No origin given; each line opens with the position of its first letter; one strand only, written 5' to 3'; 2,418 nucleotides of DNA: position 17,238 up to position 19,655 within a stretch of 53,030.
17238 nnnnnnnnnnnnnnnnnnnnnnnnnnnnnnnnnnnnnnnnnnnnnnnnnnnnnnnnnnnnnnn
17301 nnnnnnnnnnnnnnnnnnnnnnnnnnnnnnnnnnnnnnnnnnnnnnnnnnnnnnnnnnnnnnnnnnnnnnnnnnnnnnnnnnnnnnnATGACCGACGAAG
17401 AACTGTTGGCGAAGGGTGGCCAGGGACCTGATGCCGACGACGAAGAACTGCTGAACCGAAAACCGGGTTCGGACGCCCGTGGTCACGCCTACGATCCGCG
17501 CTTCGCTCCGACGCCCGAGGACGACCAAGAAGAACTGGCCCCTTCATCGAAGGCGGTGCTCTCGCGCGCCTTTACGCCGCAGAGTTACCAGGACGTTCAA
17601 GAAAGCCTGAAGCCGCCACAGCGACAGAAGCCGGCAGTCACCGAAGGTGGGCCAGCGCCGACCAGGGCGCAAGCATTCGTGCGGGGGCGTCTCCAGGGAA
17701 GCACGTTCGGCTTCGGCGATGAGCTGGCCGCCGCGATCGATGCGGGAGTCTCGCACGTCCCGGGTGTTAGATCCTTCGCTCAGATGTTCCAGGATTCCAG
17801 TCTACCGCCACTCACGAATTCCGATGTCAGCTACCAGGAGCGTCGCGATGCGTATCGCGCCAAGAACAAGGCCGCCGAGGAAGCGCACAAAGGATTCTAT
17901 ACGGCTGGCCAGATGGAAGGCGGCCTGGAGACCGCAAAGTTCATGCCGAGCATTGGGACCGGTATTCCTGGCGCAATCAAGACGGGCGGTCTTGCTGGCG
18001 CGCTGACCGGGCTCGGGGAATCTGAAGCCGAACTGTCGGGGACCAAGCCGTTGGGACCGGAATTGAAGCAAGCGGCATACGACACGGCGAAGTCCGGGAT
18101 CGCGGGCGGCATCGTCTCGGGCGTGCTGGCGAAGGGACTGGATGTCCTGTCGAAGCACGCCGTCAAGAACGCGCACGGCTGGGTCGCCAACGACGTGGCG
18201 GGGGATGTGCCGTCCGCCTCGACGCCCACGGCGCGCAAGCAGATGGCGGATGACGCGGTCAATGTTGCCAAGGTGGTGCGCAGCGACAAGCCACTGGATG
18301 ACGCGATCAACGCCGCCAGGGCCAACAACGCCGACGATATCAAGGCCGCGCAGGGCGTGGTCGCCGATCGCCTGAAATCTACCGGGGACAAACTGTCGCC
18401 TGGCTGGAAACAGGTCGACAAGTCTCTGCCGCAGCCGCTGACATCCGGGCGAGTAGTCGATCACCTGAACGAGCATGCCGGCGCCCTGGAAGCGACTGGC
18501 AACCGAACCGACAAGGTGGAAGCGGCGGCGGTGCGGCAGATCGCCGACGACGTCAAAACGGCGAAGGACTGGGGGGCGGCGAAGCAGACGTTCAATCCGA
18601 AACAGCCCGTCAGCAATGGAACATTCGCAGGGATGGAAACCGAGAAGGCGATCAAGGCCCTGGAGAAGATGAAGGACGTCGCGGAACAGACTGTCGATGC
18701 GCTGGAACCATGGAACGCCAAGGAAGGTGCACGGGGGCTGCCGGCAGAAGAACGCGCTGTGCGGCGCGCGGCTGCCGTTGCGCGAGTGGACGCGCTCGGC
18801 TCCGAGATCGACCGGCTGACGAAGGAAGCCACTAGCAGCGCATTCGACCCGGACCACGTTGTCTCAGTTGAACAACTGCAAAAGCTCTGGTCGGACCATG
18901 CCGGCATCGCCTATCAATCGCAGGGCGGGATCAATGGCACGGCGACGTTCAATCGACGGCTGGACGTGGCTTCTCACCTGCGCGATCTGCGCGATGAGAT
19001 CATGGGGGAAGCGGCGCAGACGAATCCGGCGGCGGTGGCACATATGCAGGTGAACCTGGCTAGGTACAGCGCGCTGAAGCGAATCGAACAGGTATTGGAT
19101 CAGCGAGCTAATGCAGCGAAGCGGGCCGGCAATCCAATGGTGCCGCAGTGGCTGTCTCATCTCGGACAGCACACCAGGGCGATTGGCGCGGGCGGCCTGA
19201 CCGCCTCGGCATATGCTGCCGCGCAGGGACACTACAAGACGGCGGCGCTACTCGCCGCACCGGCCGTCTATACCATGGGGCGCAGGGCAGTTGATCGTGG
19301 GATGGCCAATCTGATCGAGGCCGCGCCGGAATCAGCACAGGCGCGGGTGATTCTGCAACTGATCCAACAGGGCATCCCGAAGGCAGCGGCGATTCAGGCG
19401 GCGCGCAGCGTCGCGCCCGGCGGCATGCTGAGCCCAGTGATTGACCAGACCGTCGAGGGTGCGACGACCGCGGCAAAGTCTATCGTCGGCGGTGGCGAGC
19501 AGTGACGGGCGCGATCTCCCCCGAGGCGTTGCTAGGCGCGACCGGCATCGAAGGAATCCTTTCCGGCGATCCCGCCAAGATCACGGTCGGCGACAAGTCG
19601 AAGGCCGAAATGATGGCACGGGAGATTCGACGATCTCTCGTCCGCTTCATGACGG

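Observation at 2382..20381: Exact-spacing 29-bp cassette fills four late intergenic gaps and supplies the GTG start codon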

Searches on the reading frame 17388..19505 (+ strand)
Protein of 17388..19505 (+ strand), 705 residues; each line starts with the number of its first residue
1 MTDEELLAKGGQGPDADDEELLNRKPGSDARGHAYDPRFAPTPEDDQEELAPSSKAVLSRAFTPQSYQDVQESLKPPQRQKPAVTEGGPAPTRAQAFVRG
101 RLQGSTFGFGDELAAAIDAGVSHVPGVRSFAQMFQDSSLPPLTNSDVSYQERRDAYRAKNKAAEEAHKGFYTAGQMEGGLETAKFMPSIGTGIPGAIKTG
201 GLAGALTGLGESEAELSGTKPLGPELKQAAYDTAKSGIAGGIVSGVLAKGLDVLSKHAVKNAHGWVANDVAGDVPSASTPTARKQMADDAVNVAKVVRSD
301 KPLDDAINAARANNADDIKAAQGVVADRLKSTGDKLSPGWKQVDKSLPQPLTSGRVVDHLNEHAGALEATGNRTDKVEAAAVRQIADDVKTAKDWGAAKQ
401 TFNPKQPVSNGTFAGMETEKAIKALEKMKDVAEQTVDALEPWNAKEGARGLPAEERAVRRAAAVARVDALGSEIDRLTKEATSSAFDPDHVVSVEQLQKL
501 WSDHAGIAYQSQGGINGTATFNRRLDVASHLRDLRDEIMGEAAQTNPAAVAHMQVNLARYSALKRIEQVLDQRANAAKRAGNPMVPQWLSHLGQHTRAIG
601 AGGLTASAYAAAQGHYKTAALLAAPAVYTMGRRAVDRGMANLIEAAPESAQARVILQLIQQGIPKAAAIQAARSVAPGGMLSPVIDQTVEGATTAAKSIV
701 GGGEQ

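Call 11: search_protein_families(library=pfam, proteins=[window:17388-19505:+], max_evalue=0.01)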
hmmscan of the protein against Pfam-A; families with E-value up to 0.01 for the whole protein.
window:17388-19505:+ (705 aa): 0 families

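Call 12: search_protein_families(library=phrogs, proteins=[window:17388-19505:+], max_evalue=0.001)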
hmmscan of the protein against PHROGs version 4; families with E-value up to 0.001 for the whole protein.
window:17388-19505:+ (705 aa): 1 family
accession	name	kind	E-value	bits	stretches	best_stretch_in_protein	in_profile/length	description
phrog_5880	-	unknown function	1.3e-08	34.9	1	43-217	7-142/661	-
